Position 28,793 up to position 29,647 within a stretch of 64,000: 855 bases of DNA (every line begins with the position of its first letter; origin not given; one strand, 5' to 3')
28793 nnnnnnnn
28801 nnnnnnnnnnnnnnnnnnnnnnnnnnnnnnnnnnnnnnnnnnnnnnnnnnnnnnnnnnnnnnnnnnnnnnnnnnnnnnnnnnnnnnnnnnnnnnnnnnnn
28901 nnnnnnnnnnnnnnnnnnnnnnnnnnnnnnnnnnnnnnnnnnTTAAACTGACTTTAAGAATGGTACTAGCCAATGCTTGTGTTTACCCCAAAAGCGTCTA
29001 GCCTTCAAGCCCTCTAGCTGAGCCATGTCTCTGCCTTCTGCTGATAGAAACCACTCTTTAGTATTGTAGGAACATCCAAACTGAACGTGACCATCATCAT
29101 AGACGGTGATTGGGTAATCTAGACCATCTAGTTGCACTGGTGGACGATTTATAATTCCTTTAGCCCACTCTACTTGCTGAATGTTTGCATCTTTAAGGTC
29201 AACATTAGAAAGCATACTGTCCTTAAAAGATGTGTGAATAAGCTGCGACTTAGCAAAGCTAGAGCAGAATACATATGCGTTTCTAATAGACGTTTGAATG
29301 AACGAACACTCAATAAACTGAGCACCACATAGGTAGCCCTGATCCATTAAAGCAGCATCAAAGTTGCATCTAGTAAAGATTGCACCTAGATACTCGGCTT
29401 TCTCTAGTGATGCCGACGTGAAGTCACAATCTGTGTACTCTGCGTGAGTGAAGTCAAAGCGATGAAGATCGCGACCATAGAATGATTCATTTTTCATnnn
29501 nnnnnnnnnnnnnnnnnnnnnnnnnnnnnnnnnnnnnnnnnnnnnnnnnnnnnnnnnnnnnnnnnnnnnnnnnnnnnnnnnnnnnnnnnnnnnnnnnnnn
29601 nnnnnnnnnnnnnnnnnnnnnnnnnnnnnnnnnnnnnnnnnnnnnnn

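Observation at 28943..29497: Pentapeptide-repeat protein expressed from a leaderless promoter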

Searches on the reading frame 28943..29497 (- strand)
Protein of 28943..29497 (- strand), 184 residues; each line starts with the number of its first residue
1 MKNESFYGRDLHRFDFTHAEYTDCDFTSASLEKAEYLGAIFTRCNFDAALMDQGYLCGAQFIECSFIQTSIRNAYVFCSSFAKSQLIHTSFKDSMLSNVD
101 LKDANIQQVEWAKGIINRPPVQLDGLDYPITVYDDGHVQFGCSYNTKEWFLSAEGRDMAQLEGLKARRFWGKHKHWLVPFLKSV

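Call 3: search_protein_families(library=pfam, proteins=[window:28943-29497:-], max_evalue=1)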
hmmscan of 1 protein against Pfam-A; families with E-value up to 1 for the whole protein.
window:28943-29497:- (184 aa): 5 families
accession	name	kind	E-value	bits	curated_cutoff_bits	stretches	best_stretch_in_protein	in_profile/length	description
PF13599.13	Pentapeptide_4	-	5.6e-14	52.4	38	3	60-114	7-61/78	Pentapeptide repeat region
PF00805.28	Pentapeptide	-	5.6e-12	45.4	20.2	3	39-74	1-36/40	Pentapeptide repeats (8 copies)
PF13576.12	Pentapeptide_3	-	0.00045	20.8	27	1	15-49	11-47/48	Pentapeptide repeats (9 copies)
PF23894.2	LD_SV2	-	0.0024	18.6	29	1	3-69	24-90/92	SV2A/B/C luminal domain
PF18359.7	Tudor_5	-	0.045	14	31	1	106-140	15-48/53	Histone methyltransferase Tudor domain 1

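Call 4: search_protein_families(library=phrogs, proteins=[window:28943-29497:-], max_evalue=1)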
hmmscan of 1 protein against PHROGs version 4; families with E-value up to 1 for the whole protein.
window:28943-29497:- (184 aa): 12 families
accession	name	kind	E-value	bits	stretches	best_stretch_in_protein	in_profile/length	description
phrog_15350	-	unknown function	2.8e-09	37.3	1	4-111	95-196/494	-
phrog_923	-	unknown function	4.3e-08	32.3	1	4-126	802-916/990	-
phrog_29257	-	unknown function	5.1e-08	33.7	2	79-178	238-343/358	-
phrog_12514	-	unknown function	4.1e-07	30.7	1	14-112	134-232/287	-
phrog_30240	-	unknown function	0.0003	20.7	1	5-130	144-272/438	-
phrog_31265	-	unknown function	0.00044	21.2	1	8-107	33-132/264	-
phrog_7653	-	unknown function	0.00055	19.3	1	20-111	202-292/782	-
phrog_7713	-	unknown function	0.012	16.3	1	29-67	25-63/103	-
phrog_3615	-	unknown function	0.04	15.3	1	133-162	19-48/93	-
phrog_24530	-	unknown function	0.068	13.1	1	18-98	79-161/365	-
phrog_30747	-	unknown function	0.13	12.1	1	33-109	38-162/431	-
phrog_37032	-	unknown function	0.14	13.1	0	125-172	34-81/110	-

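Call 5: search_protein_families(library=ncbifam, proteins=[window:28943-29497:-], max_evalue=1)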
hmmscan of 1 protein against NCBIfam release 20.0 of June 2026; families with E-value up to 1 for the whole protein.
window:28943-29497:- (184 aa): 21 families
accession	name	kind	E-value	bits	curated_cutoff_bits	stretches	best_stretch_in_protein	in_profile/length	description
NF047416.1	penta_HetL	equivalog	5.7e-08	32.5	260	1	20-110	69-159/218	heterocyst differentiation pentapeptide repeat protein HetL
NF033086.2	penta_rpt_Qnr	equivalog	5.3e-07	29.6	240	2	27-111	3-83/211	Qnr family pentapeptide repeat protein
NF012152.0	penta_rpt_QnrC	exception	2.7e-06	27.5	500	2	41-110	23-88/221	QnrC family quinolone resistance pentapeptide repeat protein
NF000421.1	penta_rpt_QnrVC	exception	1.2e-05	25.4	460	1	21-111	8-89/218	QnrVC family quinolone resistance pentapeptide repeat protein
NF011743.0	PRK15196.1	equivalog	1.6e-05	23.9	354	1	23-108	226-311/350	type III secretion system effector PipB2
NF052603.1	penta_Alr5209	equivalog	2.5e-05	24.3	125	1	7-75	21-89/113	Alr5209 family pentapeptide repeat protein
NF051894.1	anti_phage_HalA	equivalog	9.7e-05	21.7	250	1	12-99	65-150/338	anti-phage Hailong system effector protein HalA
NF000349.1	mfpA_AE000516.2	equivalog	0.00011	22.1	360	1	9-82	17-90/183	pentapeptide repeat protein MfpA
NF012151.0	penta_rpt_QnrAS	exception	0.00012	22.2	490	1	21-112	8-90/218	QnrAS family quinolone resistance pentapeptide repeat protein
TIGR01929.1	menB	equivalog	0.0002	21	342.7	1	24-156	119-242/259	1,4-dihydroxy-2-naphthoyl-CoA synthase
NF011744.0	PRK15197.1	equivalog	0.00036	19.8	274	1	5-107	165-268/291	SPI-2 type III secretion system effector PipB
NF006186.0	PRK08321.1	equivalog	0.00037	20.2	378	1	18-138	151-261/302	1,4-dihydroxy-2-naphthoyl-CoA synthase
NF011904.1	PRK15377.1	subfamily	0.00056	18.4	500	1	20-109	15-100/606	type III secretion system effector HECT-type E3 ubiquitin transferase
NF000056.3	penta_rpt_QnrS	exception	0.0011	18.7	460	1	6-113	13-106/218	QnrS family quinolone resistance pentapeptide repeat protein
NF033375.2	penta_rpt_QnrE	exception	0.0028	17.7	480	1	38-111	22-86/214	QnrE family quinolone resistance pentapeptide repeat protein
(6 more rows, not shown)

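Call 6: search_protein_families(library=padloc, proteins=[window:28943-29497:-], max_evalue=1)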
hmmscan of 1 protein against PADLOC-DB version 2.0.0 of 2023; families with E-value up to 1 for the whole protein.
window:28943-29497:- (184 aa): 0 families

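Call 8: search_dna_similar(query=window:28943-29497:-, collection=phages, mode=protein, max_rows=40)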
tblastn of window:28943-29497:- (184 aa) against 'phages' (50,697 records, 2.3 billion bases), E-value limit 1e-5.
Records with a match: 5; places in all: 5; records where one place covers at least 80% of the query: 5.
Best place of each record, by identity: <60% 5.
By first word of the organism name: Caulobacter 3; Caudoviricetes 1; Bacteriophage 1.
By host as written in the record: Caulobacter vibrioides CB15 2; - 2; Caulobacter vibrioides 1.
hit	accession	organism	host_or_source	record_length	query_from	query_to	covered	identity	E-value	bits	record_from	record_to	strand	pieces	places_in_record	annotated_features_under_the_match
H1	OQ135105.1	Caulobacter phage BL94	Caulobacter vibrioides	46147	5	183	97%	25.3%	3e-12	69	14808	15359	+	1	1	BL94_gp020: pentapeptide repeat family protein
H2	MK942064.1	Caulobacter phage Jess A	Caulobacter vibrioides CB15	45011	8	183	96%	25.4%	1e-14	76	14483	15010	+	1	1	pentapeptide repeat protein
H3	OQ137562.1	Caulobacter phage RapA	Caulobacter vibrioides CB15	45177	8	183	96%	25.4%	2e-13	73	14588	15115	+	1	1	RapA_gp021: pentapeptide repeat family protein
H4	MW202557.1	Caudoviricetes sp.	Manatee Spring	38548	6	182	96%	24.2%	8e-13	71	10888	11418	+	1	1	pentapeptide repeats containing protein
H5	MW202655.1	Bacteriophage sp.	Manatee Spring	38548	6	182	96%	24.2%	8e-13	71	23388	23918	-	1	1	pentapeptide repeats containing protein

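Call 9: find_homologous_proteins(query=window:28943-29497:-, max_evalue=0.001)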
Query window:28943-29497:- (184 aa): 4 proteins with E <= 0.001 among 31 candidates.
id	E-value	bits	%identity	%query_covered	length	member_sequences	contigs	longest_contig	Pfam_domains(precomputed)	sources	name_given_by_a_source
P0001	3.4e-123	427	99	100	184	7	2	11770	PF13599.14,PF00805.29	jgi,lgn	jgi:1,4-dihydroxy-2-naphthoyl-CoA synthase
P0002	5.5e-104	364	84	99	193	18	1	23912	PF13599.14,PF00805.29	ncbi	-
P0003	1.2e-61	226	53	99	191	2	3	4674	PF13576.13,PF13599.14,PF00805.29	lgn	-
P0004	2.3e-22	98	31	100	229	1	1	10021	PF13576.13,PF13599.14,PF00805.29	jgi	-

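Call 12: find_encoding_contigs(protein=P0002, flank=10000, max_places=4)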
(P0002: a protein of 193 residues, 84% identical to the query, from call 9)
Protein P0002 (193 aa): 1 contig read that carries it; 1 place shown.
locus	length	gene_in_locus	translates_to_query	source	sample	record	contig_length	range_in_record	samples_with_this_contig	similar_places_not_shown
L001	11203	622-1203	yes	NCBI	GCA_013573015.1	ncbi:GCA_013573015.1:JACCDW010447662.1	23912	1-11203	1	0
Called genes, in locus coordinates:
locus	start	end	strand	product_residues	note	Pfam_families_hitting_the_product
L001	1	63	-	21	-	?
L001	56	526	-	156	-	PF00249:Myb_DNA-binding (faint)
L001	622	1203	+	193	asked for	PF00805:Pentapeptide (weak), PF13599:Pentapeptide_4 (weak)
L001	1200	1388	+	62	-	-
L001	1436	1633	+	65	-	-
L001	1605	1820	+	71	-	-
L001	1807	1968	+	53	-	-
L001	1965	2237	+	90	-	-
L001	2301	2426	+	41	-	-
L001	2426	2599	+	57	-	-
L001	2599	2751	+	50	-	-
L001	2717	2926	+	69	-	-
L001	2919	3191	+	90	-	-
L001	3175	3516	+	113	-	-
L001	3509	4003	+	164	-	-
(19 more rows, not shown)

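Call 14: search_solved_structures(query=A1, max_evalue=1, show_alignments=2)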
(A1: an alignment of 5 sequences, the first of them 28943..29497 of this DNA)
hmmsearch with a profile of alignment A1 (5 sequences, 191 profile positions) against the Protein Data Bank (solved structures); distinct sequences matched with E-value up to 1: 61 (the best 60 are shown).
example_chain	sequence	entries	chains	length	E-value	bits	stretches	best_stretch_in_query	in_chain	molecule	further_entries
4yc5_A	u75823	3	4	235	1e-25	93.9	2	3-108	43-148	beta1 | beta1 protein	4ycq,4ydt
4yfo_A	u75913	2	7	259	3.2e-22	82.5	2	3-109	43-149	beta1_ex1 | 6beta1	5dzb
3du1_X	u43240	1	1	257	1.1e-19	74.3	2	3-102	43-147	All3740 protein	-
4yei_A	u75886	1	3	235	2.1e-19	73.3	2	3-105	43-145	beta1mut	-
5dns_A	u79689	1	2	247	3.5e-18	69.3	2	11-102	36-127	t1428 beta1 loop design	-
5dn0_A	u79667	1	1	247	5.3e-18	68.7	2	12-102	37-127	beta1 t1555 loop variant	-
5dra_A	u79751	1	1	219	8.7e-18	68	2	3-109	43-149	3beta1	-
5dqa_A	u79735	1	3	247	1.7e-17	67.1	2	3-80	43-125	t3284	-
2j8k_A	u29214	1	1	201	4.5e-17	65.7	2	11-114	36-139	NP275-NP276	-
5di5_A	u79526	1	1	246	7.3e-17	65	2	3-80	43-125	beta1 t801 loop variant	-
6zt4_A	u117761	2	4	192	7.1e-15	58.5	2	17-120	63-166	Pentapeptide repeat protein MfpA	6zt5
6fls_A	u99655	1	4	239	4.9e-14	55.8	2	7-117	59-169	Pentapeptide repeat family protein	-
2xtw_A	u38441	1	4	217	4.9e-14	55.8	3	8-90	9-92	QNRB1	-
2xtx_A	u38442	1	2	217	6.2e-14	55.4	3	2-98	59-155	QNRB1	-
2xt4_A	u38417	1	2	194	7e-14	55.3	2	19-110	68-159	MCBG-LIKE PROTEIN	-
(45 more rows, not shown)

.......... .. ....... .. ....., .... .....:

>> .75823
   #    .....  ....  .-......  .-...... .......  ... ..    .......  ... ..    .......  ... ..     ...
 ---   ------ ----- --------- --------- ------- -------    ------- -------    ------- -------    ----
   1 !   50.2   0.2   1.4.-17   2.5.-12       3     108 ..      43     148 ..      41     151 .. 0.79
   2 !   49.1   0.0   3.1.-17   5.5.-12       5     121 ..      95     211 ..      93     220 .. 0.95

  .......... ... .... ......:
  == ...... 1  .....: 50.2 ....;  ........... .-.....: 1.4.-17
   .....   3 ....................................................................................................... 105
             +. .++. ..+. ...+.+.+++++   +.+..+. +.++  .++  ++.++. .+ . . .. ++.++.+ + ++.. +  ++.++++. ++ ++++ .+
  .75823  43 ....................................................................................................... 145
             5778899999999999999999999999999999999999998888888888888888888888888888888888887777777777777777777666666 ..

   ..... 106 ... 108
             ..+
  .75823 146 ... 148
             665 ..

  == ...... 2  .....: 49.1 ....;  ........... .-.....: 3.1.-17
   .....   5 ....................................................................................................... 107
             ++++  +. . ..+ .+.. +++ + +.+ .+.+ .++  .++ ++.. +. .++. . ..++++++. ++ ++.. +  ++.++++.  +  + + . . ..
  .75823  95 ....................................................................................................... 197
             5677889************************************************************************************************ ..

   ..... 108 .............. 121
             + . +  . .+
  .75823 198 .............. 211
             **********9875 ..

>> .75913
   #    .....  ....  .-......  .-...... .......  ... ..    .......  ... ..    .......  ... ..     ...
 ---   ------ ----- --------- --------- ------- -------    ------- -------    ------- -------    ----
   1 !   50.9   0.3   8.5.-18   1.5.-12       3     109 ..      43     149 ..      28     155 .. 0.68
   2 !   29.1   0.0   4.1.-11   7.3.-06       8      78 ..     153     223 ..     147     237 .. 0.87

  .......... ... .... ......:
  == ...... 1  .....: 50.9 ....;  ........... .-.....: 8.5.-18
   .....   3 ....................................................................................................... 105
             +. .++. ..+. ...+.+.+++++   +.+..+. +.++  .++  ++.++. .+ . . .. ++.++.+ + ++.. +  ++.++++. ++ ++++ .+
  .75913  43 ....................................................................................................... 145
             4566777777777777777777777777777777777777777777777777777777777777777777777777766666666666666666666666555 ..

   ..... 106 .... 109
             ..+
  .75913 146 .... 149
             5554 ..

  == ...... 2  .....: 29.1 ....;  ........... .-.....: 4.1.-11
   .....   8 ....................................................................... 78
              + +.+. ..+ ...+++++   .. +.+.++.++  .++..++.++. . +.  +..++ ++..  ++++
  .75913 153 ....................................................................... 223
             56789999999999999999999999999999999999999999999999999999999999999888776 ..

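Call 22: predict_structure(alignment_id=A1)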
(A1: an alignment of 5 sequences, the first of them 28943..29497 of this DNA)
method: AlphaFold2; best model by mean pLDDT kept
length: 184 residues; sequences in the alignment: 5
mean_pLDDT: 81.8   pTM: 0.71
mean pLDDT of the five models: 81.8, 80.4, 79.4, 73.7, 70.0
residues with pLDDT >= 90: 77; 70-90: 68; 50-70: 32; < 50: 7
segments of 3 or more residues with pLDDT < 50: 160-164
pLDDT, mean of each block of 10 residues (from residue 1): 81 91 97 92 97 90 97 88 95 84 90 79 59 75 73 58 55 73 77
secondary structure, 60 per line:
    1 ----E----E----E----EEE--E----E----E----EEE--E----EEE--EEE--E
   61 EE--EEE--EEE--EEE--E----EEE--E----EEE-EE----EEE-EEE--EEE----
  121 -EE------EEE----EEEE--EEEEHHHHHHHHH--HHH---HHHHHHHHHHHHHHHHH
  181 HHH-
elements in order: E20-22 E40-42 E50-52 E55-57 E60-62 E65-67 E70-72 E75-77 E85-87 E95-97 E105-107 E109-111 E114-116 E130-132 E137-140 E143-146 H147-155 H164-183

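Call 24: search_protein_representatives(alignment_id=A1)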
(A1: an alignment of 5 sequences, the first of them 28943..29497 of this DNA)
Query: 5 sequences, 191 profile positions. Proteins with E-value up to 0.001 (for the whole library): 100866; up to 1e-10: 28790; up to 1e-30: 848. The best 150 are listed.
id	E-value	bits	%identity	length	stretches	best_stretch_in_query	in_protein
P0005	6.0e-154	525.2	-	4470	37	6-114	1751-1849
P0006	6.2e-124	427.3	-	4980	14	6-125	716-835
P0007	7.2e-115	397.7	-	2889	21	2-124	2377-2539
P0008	9.4e-112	387.6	-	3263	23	7-121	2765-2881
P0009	1.5e-110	383.6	-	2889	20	5-121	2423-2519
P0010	4.8e-103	359.2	-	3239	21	2-117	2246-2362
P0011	2.9e-97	340.3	-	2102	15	6-120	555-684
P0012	4.1e-97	339.8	-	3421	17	7-109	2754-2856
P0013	5.4e-97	339.5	-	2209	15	7-117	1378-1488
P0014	6.4e-95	332.7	-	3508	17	12-116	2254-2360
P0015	3.6e-87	307.4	-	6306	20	8-109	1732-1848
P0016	6.2e-84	296.8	-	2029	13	2-120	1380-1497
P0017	7.4e-79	280.3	-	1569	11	7-113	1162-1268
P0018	4.6e-75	267.9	-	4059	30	9-115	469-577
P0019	1.0e-74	266.8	-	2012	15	11-120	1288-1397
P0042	8.8e-60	218.1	-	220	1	2-190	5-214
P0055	7.0e-56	205.4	-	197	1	1-190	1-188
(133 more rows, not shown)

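Call 26: fold_search(model_id=the predicted structure, library=pdb)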
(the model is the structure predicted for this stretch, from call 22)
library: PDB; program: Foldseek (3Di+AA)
matches with E <= 10: 327; with E <= 0.001: 50
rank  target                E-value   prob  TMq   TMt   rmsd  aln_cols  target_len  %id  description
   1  2xt2_A                5.5e-06  1.00  0.23  0.22  11.5       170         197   16  Structure of the pentapeptide repeat protein AlbG, a resistance factor for the topoisomerase poison albicidin. (released 2010-10-13)
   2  2bm6                  5.8e-06  1.00  0.27  0.28   8.4       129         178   15  The Structure of MfpA (Rv3361c, C2221 Crystal form). The Pentapeptide Repeat Protein from Mycobacterium tuberculosis Fol (released 2005-06-07)
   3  4yei_A                6.5e-06  1.00  0.32  0.28  11.7       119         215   18  Beta1mut synthetic solenoid protein (released 2016-03-09)
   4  2j8k                  8.0e-06  1.00  0.57  0.58   1.4       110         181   18  Structure of the fusion of NP275 and NP276, pentapeptide repeat proteins from Nostoc punctiforme (released 2006-12-07)
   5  2xt4_B                8.0e-06  1.00  0.27  0.26   8.8       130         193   18  Structure of the pentapeptide repeat protein AlbG, a resistance factor for the topoisomerase poison albicidin. (released 2010-10-13)
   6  2bm7_B                8.5e-06  1.00  0.33  0.34   6.9       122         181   20  The Structure of MfpA (Rv3361c, P3221 Crystal form). The Pentapeptide Repeat Protein from Mycobacterium tuberculosis F (released 2005-06-07)
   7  6zt4_B                9.4e-06  1.00  0.26  0.27   9.8       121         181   21  Pentapeptide repeat protein MfpA from Mycobacterium smegmatis (released 2021-03-03)
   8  2xtx_A                1.0e-05  1.00  0.25  0.23  12.8       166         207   17  Structure of QnrB1 (M102R-Trypsin Treated), a plasmid-mediated fluoroquinolone resistance protein (released 2010-10-20)
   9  2xt2_B                1.0e-05  0.99  0.16  0.15  13.2       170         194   16  Structure of the pentapeptide repeat protein AlbG, a resistance factor for the topoisomerase poison albicidin. (released 2010-10-13)
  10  2xty_A                1.0e-05  1.00  0.30  0.26  12.1       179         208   15  Structure of QnrB1 (R167E-Trypsin Treated), a plasmid-mediated fluoroquinolone resistance protein (released 2010-10-27)
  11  5dqa_A                1.2e-05  1.00  0.26  0.23   9.2       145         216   16  t3284 loop variant of beta1 (released 2016-08-31)
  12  2xt4_A                1.4e-05  1.00  0.34  0.34   7.3       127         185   19  Structure of the pentapeptide repeat protein AlbG, a resistance factor for the topoisomerase poison albicidin. (released 2010-10-13)
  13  3du1                  1.5e-05  1.00  0.27  0.21  10.4       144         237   14  The 2.0 Angstrom Resolution Crystal Structure of HetL, a Pentapeptide Repeat Protein involved in Heterocyst Differentiat (released 2008-11-11)
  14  2g0y                  1.6e-05  1.00  0.28  0.37   6.9       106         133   18  Crystal Structure of a Lumenal Pentapeptide Repeat Protein from Cyanothece sp 51142 at 2.3 Angstrom Resolution. Tetragon (released 2006-11-07)
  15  5dqa_C                1.8e-05  1.00  0.33  0.29   7.2       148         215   18  t3284 loop variant of beta1 (released 2016-08-31)
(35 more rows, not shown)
